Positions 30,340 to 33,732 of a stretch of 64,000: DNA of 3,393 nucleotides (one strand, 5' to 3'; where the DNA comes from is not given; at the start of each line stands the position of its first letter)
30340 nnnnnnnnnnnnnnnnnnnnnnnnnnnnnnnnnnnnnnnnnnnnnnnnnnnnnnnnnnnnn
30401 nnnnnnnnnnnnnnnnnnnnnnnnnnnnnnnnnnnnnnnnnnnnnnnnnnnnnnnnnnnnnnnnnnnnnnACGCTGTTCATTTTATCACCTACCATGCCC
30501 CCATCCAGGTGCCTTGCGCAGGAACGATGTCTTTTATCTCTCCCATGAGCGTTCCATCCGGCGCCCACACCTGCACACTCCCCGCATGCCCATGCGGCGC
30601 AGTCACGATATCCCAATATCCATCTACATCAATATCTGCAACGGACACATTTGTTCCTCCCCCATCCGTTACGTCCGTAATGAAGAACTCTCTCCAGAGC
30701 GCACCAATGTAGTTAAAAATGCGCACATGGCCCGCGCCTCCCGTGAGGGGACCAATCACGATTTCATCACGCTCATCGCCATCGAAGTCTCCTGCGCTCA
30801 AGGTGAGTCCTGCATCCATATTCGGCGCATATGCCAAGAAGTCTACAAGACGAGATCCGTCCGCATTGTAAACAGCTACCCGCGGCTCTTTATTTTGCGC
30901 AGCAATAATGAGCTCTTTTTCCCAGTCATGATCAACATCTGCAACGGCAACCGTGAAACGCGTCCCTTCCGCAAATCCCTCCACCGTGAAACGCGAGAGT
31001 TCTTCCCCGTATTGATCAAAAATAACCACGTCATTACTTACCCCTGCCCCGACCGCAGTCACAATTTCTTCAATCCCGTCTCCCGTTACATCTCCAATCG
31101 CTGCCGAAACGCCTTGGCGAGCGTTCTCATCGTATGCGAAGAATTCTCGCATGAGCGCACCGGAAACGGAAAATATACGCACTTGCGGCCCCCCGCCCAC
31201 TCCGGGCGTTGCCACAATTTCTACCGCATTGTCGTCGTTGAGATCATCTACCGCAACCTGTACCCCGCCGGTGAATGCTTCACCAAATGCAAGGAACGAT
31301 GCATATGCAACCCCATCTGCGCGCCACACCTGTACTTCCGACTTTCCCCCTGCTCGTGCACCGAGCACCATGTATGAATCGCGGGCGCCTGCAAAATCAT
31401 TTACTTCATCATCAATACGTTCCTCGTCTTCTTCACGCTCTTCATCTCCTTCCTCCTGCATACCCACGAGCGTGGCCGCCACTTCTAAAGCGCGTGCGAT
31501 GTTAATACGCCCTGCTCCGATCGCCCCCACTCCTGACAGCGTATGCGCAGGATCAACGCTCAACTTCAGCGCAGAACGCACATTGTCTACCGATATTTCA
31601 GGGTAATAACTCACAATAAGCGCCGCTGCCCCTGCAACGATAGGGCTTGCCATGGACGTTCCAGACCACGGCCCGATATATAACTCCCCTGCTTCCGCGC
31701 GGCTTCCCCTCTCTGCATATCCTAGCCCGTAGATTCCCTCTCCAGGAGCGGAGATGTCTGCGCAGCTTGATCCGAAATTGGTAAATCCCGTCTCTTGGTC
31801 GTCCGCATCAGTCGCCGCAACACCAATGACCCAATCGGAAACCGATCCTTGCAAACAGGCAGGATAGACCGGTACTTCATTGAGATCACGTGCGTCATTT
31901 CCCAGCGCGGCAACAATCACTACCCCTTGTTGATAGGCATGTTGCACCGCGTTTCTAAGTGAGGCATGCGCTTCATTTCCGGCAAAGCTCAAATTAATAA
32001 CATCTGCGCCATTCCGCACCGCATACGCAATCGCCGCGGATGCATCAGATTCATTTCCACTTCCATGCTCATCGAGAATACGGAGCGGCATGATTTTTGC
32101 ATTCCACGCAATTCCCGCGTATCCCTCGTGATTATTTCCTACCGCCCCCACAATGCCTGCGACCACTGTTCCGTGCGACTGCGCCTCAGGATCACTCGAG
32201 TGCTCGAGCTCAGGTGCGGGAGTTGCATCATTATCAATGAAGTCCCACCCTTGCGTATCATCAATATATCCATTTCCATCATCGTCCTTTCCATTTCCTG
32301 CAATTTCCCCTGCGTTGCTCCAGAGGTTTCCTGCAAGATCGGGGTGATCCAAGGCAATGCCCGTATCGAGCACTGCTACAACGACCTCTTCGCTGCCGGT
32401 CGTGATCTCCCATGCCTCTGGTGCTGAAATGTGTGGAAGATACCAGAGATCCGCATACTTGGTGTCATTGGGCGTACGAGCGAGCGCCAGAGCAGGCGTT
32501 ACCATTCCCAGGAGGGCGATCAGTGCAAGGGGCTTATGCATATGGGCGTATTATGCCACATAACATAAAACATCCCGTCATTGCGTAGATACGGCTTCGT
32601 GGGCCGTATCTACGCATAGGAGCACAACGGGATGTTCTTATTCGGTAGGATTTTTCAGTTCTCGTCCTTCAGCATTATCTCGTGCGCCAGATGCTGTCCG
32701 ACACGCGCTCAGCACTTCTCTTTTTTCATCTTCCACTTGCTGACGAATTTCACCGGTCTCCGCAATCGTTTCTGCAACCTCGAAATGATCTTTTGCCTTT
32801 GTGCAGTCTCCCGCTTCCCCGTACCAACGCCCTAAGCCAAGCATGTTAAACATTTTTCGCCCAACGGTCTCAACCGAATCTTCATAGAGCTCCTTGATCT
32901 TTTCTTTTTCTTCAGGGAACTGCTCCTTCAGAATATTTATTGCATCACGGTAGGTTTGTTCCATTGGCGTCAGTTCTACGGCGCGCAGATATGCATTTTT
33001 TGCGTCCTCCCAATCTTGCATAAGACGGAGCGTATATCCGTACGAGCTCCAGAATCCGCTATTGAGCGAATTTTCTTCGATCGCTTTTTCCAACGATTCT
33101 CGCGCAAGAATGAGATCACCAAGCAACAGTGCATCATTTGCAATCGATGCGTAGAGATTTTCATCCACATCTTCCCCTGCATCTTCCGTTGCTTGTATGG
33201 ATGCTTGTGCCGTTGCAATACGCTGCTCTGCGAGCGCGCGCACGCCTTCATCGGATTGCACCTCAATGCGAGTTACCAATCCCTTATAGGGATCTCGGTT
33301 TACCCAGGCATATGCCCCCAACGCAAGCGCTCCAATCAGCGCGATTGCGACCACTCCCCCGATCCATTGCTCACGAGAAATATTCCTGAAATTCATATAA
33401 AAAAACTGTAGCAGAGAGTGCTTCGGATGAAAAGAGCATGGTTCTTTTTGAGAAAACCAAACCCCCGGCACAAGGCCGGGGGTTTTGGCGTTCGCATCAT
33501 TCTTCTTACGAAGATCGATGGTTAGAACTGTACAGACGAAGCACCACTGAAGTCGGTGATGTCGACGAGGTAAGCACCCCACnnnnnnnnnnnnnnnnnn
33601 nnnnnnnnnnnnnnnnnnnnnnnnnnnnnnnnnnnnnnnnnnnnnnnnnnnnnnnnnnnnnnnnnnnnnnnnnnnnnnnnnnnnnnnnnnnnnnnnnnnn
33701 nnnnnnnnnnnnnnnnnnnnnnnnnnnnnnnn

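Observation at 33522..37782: Giant acidic secreted protein with a long structured 5' leader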

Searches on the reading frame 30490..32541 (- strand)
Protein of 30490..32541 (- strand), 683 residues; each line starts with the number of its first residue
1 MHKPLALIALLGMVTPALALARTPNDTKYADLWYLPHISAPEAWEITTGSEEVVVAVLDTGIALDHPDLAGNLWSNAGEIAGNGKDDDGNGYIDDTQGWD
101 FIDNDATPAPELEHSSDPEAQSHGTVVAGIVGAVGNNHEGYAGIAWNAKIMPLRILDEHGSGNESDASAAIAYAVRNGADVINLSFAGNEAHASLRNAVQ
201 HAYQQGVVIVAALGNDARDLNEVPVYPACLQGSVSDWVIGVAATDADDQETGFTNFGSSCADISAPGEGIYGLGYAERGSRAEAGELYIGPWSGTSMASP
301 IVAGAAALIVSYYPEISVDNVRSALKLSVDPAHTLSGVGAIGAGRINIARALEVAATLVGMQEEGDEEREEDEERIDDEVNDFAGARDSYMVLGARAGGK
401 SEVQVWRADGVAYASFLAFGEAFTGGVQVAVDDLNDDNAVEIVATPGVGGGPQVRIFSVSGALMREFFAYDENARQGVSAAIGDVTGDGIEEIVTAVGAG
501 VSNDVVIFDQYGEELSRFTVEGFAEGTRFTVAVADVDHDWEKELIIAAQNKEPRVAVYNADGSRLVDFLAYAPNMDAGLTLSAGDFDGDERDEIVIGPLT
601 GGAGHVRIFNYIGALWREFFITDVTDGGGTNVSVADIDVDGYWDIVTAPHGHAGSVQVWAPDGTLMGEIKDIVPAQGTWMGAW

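Call 6: search_protein_families(library=pfam, proteins=[window:30490-32541:-], max_evalue=0.1)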
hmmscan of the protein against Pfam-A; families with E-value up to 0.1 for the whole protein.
window:30490-32541:- (683 aa): 3 families
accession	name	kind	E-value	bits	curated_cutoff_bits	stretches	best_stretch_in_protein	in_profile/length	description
PF00082.27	Peptidase_S8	-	1.3e-49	169.5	21.8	1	51-329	2-273/288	Subtilase family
PF13517.12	FG-GAP_3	-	9.7e-09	36.1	26.9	3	585-646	1-60/61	FG-GAP-like repeat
PF01839.29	FG-GAP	-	1.9e-06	28.1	22.1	3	578-597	2-21/37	FG-GAP repeat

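Call 7: search_protein_families(library=ncbifam, proteins=[window:30490-32541:-], max_evalue=0.1)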
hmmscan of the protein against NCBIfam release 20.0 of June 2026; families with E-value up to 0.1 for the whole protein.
window:30490-32541:- (683 aa): 8 families
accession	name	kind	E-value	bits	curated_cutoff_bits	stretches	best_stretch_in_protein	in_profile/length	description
TIGR03921.1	T7SS_mycosin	equivalog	2.9e-52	177.9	278.75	2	119-362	48-295/353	type VII secretion-associated serine protease mycosin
NF033595.1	denti_PrtP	equivalog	6.9e-27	94.3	300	2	182-353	342-503/606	dentilisin complex serine proteinase subunit PrtP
TIGR03895.1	protease_PatA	subfamily_domain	7.4e-19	67.9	421.05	1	123-383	1-253/606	PatA/PatG family cyanobactin maturation protease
NF049966.1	QH_SP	equivalog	6.9e-15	55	165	1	117-326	36-208/219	subtilisin-like serine protease QhpE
NF040809.1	germ_prot_CspBA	exception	1.5e-10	39.5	1250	1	47-217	648-825/1099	bifunctional germination protease/germinant receptor pseudoprotease CspBA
NF040553.1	SGO_0316_fam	subfamily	8.4e-08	30.3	1400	1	119-217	356-465/1486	SGO_0316/SGO_0317 family LPXTG-anchored serine peptidase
NF040808.2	CspC_non_triad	exception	2.4e-05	23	675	1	50-217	95-278/556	bile acid germinant receptor pseudoprotease CspC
NF052323.1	T9SSA_dep_M6i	equivalog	5.6e-05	21.3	600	0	530-620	788-878/1043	T9SS-dependent M6-like inactivated metalloprotease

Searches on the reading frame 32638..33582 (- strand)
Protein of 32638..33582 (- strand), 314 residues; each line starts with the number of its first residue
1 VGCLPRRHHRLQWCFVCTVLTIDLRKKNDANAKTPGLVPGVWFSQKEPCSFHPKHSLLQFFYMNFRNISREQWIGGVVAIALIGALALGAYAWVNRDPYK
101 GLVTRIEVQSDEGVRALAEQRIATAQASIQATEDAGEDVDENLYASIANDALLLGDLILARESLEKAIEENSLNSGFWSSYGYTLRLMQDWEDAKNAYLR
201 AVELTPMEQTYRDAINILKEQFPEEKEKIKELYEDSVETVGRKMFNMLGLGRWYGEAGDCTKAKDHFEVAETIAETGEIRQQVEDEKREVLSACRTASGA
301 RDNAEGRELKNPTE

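Call 6: search_protein_families(library=pfam, proteins=[window:32638-33582:-], max_evalue=0.1)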
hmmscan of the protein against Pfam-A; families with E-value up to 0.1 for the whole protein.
window:32638-33582:- (314 aa): 11 families
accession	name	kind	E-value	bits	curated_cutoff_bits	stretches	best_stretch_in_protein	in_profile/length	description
PF07719.23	TPR_2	-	8.1e-08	32.3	27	1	178-206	4-32/34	Tetratricopeptide repeat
PF13424.12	TPR_12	-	1.1e-07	32.4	30.1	1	247-275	48-76/77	Tetratricopeptide repeat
PF00515.34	TPR_1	-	0.0002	21.5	27.8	0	182-204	8-30/34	Tetratricopeptide repeat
PF13174.12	TPR_6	-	0.00031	21.6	26.3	0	247-268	3-24/33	Tetratricopeptide repeat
PF13181.12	TPR_8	-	0.00051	20.4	25.7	0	178-206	4-32/34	Tetratricopeptide repeat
PF13431.12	TPR_17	-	0.0019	18.7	24.4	1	164-195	2-33/34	Tetratricopeptide repeat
PF23240.1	HAT_PRP39_N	-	0.0022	18.5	27.7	1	160-243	33-121/168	PRP39 N-terminal HAT repeat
PF13414.12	TPR_11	-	0.02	15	26.8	0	182-206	1-25/42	TPR repeat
PF13428.12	TPR_14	-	0.022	15.8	23.5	0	178-206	4-32/44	Tetratricopeptide repeat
PF23914.1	TPR_CcmH_CycH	-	0.079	13.2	42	0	164-212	39-87/158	Cytochrome c-type biogenesis protein H TPR domain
PF13432.12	TPR_16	-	0.096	13.6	32.7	0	148-206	4-62/65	Tetratricopeptide repeat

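Call 7: search_protein_families(library=ncbifam, proteins=[window:32638-33582:-], max_evalue=0.1)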
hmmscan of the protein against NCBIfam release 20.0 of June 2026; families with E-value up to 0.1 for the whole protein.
window:32638-33582:- (314 aa): 4 families
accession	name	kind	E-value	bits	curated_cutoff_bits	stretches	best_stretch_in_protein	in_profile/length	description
NF033920.0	C39_PA2778_fam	equivalog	2.9e-05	23.6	150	1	115-206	161-255/255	PA2778 family cysteine peptidase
TIGR02521.1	type_IV_pilW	equivalog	4.9e-05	23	154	1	151-209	41-99/234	type IV pilus biogenesis/stability protein PilW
NF040959.1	MamA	equivalog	0.0039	16.7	200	1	158-227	122-191/204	magnetosome protein MamA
TIGR02552.1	LcrH_SycD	equivalog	0.027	14.2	104.8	0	172-208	49-85/136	SycD/LcrH family type III secretion system chaperone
